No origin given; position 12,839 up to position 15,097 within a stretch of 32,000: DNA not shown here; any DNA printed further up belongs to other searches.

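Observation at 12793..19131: TetR-gated operon couples beta-glucoside PTS uptake and 6-P-beta-glucosidase to an Fe-S flavin ene-reductase and an SDR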

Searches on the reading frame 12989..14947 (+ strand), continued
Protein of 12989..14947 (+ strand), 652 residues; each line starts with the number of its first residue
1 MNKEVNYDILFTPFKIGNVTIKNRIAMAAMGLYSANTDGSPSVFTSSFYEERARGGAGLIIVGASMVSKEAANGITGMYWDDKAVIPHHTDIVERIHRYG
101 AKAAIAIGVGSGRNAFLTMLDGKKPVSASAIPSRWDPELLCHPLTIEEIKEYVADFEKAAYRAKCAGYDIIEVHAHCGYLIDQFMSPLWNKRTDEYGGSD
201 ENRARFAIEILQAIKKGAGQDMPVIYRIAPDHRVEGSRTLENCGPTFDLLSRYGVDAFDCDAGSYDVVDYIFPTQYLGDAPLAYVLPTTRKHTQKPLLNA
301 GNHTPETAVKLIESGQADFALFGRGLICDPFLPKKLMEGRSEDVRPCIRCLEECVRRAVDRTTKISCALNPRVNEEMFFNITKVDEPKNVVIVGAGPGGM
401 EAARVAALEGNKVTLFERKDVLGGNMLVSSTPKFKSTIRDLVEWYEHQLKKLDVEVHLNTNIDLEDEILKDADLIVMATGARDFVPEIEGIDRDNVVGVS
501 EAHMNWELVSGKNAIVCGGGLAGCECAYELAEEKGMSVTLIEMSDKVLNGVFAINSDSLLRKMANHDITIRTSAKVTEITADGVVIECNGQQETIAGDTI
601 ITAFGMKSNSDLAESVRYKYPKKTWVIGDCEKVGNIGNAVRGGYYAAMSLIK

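Call 11: find_encoding_contigs(protein=P0001, flank=10000, max_places=3)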
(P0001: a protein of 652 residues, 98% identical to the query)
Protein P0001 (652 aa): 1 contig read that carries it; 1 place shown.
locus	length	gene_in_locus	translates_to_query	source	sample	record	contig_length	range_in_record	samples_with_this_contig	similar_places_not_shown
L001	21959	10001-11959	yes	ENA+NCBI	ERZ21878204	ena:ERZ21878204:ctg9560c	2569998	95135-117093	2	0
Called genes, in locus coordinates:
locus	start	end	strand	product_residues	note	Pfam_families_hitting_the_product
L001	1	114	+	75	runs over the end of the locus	-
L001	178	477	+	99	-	PF01243:PNPOx_N (weak)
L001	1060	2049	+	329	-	PF04607:RelA_SpoT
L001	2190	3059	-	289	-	PF00248:Aldo_ket_red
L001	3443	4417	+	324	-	PF05448:AXE1 (faint), PF12740:PETase, PF01738:DLH (weak), PF02129:Peptidase_S15, PF00561:Abhydrolase_1 (faint), PF00326:Peptidase_S9 (faint)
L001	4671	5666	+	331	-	PF13243:SQHop_cyclase_C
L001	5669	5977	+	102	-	-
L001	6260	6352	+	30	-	-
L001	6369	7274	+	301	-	PF00005:ABC_tran, PF13304:AAA_21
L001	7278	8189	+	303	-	PF00005:ABC_tran, PF13304:AAA_21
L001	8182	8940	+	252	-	-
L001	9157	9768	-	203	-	PF00440:TetR_N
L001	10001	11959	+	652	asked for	PF00724:Oxidored_FMN, PF07992:Pyr_redox_2, PF00070:Pyr_redox (weak), PF12831:FAD_oxidored, PF13450:NAD_binding_8 (weak), PF13738:Pyr_redox_3, PF00070:Pyr_redox, PF01266:DAO (weak), +6 more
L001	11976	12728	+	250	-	PF00106:adh_short, PF08659:KR, PF01370:Epimerase, PF13561:adh_short_C2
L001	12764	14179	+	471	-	PF00232:Glyco_hydro_1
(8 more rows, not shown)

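Call 12: find_encoding_contigs(protein=P0002, flank=10000, max_places=3)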
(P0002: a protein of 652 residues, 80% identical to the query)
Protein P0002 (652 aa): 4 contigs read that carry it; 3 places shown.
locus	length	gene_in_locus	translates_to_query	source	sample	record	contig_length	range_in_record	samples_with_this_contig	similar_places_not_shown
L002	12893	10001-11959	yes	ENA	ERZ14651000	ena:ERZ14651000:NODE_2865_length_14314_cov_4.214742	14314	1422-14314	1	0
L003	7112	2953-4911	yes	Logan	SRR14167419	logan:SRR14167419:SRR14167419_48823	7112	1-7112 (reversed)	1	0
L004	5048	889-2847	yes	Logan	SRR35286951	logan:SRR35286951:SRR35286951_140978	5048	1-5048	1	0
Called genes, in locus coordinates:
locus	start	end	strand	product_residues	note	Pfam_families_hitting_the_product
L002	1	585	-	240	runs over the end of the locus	PF18974:DUF5710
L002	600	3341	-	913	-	PF20464:MmeI_N, PF20465:MmeI_hel, PF20473:MmeI_Mtase, PF07669:Eco57I (weak), PF20466:MmeI_TRD, PF20467:MmeI_C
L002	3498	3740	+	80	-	PF02604:PhdYeFM_antitox (weak)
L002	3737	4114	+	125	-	PF02661:Fic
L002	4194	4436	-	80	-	PF13560:HTH_31, PF12844:HTH_19 (weak), PF01381:HTH_3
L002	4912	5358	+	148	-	-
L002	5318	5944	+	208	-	-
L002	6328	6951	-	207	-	PF00440:TetR_N (weak)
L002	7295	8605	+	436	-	PF02447:GntP_permease (weak)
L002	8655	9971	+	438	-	-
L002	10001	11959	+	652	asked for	PF00724:Oxidored_FMN, PF03486:HI0933_like (weak), PF07992:Pyr_redox_2, PF12831:FAD_oxidored, PF13450:NAD_binding_8 (weak), PF13738:Pyr_redox_3, PF00070:Pyr_redox, PF01266:DAO (weak), +5 more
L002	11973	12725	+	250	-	PF00106:adh_short, PF08659:KR, PF01370:Epimerase (weak), PF13561:adh_short_C2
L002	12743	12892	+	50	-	?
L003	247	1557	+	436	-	PF02447:GntP_permease (weak)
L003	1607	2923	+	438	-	-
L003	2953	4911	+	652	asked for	PF00724:Oxidored_FMN, PF03486:HI0933_like (weak), PF07992:Pyr_redox_2, PF12831:FAD_oxidored, PF13450:NAD_binding_8 (weak), PF13738:Pyr_redox_3, PF00070:Pyr_redox, PF01266:DAO (weak), +5 more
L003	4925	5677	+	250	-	PF00106:adh_short, PF08659:KR, PF01370:Epimerase (weak), PF13561:adh_short_C2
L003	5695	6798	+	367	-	PF08240:ADH_N, PF00107:ADH_zinc_N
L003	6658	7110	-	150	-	?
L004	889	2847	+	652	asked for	PF00724:Oxidored_FMN, PF03486:HI0933_like (weak), PF07992:Pyr_redox_2, PF12831:FAD_oxidored, PF13450:NAD_binding_8 (weak), PF13738:Pyr_redox_3, PF00070:Pyr_redox, PF01266:DAO (weak), +5 more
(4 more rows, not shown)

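Call 13: find_encoding_contigs(protein=P0007, flank=10000, max_places=3)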
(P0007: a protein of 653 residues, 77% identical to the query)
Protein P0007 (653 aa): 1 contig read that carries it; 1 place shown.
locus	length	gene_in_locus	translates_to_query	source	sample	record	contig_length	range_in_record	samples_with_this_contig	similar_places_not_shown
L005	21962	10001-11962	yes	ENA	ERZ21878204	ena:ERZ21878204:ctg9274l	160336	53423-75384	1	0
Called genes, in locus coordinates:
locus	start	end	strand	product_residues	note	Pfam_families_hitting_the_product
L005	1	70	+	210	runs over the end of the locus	PF01965:DJ-1_PfpI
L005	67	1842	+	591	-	PF05960:DUF885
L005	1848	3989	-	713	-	PF00041:fn3 (faint), PF07581:Glug (faint)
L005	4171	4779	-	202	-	PF00440:TetR_N (weak)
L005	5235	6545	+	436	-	PF02447:GntP_permease (faint)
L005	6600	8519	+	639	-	PF00724:Oxidored_FMN, PF13434:Lys_Orn_oxgnase (faint), PF03486:HI0933_like (weak), PF07992:Pyr_redox_2, PF12831:FAD_oxidored, PF13450:NAD_binding_8 (weak), PF13738:Pyr_redox_3 (weak), PF00070:Pyr_redox (weak), +4 more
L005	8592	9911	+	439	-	-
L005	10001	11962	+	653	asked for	PF00724:Oxidored_FMN, PF01262:AlaDh_PNT_C (faint), PF07992:Pyr_redox_2, PF12831:FAD_oxidored, PF13450:NAD_binding_8 (weak), PF13738:Pyr_redox_3, PF00070:Pyr_redox, PF01266:DAO (weak), +4 more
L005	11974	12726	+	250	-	PF00106:adh_short, PF08659:KR, PF01370:Epimerase, PF13561:adh_short_C2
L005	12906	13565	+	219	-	PF00440:TetR_N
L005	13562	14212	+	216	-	-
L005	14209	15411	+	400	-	PF07690:MFS_1, PF12832:MFS_1_like, PF13347:MFS_2, PF03092:BT1, PF03209:PUCC, PF00083:Sugar_tr (faint), PF07690:MFS_1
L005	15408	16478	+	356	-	PF02746:MR_MLE_N, PF13378:MR_MLE_C, PF07476:MAAL_C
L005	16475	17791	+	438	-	PF01546:Peptidase_M20, PF07687:M20_dimer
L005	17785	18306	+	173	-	PF08818:DUF1801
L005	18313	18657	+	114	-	PF08818:DUF1801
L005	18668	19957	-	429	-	PF03486:HI0933_like (faint), PF07992:Pyr_redox_2, PF00890:FAD_binding_2 (faint), PF13738:Pyr_redox_3, PF13434:Lys_Orn_oxgnase (weak), PF00070:Pyr_redox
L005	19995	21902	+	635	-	PF14827:dCache_3, PF00672:HAMP, PF00015:MCPsignal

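Call 16: find_related_loci(query=A1, collection=genome_contigs, flank=10000)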
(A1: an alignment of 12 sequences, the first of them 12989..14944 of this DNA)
Query A1 (652 aa) in genome_contigs; peptide patterns used: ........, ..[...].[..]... (x = any residue, [..] = any of these).
598 stretches matched a pattern (row limit reached: there are more); 585 encode a relative of the query (tblastn E <= 1e-3); the best 80 are kept; 80 distinct loci.
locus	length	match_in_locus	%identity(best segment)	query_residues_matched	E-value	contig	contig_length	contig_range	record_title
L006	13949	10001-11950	77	2-651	0e+0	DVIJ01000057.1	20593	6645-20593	MAG TPA_asm: Candidatus Scatomorpha merdavium isolate ChiSxjej3B15-13231 ChiSxjej3B15M5__C163781_L20593_SRR6323373, whol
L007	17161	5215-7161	76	3-650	0e+0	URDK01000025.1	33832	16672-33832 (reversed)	uncultured Clostridiales bacterium isolate UMGS893 genome assembly, contig: NODE_296_length_33832_cov_4.521331, whole ge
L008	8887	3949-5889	76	5-650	0e+0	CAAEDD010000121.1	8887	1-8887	MAG TPA_asm: uncultured Oscillospiraceae bacterium, isolate HGM12977, WGS project CAAEDD010000000 data, contig: ERS39649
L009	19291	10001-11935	54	5-650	0e+0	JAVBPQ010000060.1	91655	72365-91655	MAG: Clostridiaceae bacterium isolate EPI_MAG_00143 c_000007909997, whole genome shotgun sequence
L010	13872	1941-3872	53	7-650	0e+0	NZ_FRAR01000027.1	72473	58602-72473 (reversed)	Desulforamulus aeronauticus DSM 10349, whole genome shotgun sequence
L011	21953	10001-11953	52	2-650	0e+0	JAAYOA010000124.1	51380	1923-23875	MAG: Clostridiaceae bacterium isolate AS21ysBPME_306 227764_AS21, whole genome shotgun sequence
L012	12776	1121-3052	52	7-650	0e+0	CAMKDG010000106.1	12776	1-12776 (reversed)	MAG: uncultured Desulfotomaculum sp. isolate SRR12377472_bin.7_metawrap_v1.3_MAG genome assembly, contig: SRR12377472_13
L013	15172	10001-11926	52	6-650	0e+0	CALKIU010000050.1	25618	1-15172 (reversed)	MAG TPA_asm: uncultured Bacillaceae bacterium isolate SRR6713633_bin.46_CONCOCT_v1.1_MAG genome assembly, contig: ERZ794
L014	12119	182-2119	52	5-650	0e+0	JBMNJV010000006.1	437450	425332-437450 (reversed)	MAG: Saccharofermentanales bacterium isolate SBF912LR0HQ0039 contig_61682, whole genome shotgun sequence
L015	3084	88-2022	51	3-650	0e+0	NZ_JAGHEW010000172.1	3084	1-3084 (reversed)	MAG: Thomasclavelia sp. isolate MAG.139 k127_579626, whole genome shotgun sequence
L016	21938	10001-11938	52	5-650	0e+0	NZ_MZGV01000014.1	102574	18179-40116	Clostridium oryzae strain DSM 28571 CLORY_contig000014, whole genome shotgun sequence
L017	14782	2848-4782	51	5-650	0e+0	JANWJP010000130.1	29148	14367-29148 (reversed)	MAG: Robertmurraya sp. isolate CRAIB_MAG70 c_000000068524, whole genome shotgun sequence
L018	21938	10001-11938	50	5-650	0e+0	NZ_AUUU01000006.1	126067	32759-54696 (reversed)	Clostridium sp. LS contig_6, whole genome shotgun sequence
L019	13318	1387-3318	51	4-650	0e+0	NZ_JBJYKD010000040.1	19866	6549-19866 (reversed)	Thermoanaerobacterium sp. DL9XJH110 NODE_40_length_19866_cov_218.386983, whole genome shotgun sequence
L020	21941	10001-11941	50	1-650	0e+0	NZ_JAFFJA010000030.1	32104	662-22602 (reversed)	Tepidanaerobacter sp. GT38 sequence030, whole genome shotgun sequence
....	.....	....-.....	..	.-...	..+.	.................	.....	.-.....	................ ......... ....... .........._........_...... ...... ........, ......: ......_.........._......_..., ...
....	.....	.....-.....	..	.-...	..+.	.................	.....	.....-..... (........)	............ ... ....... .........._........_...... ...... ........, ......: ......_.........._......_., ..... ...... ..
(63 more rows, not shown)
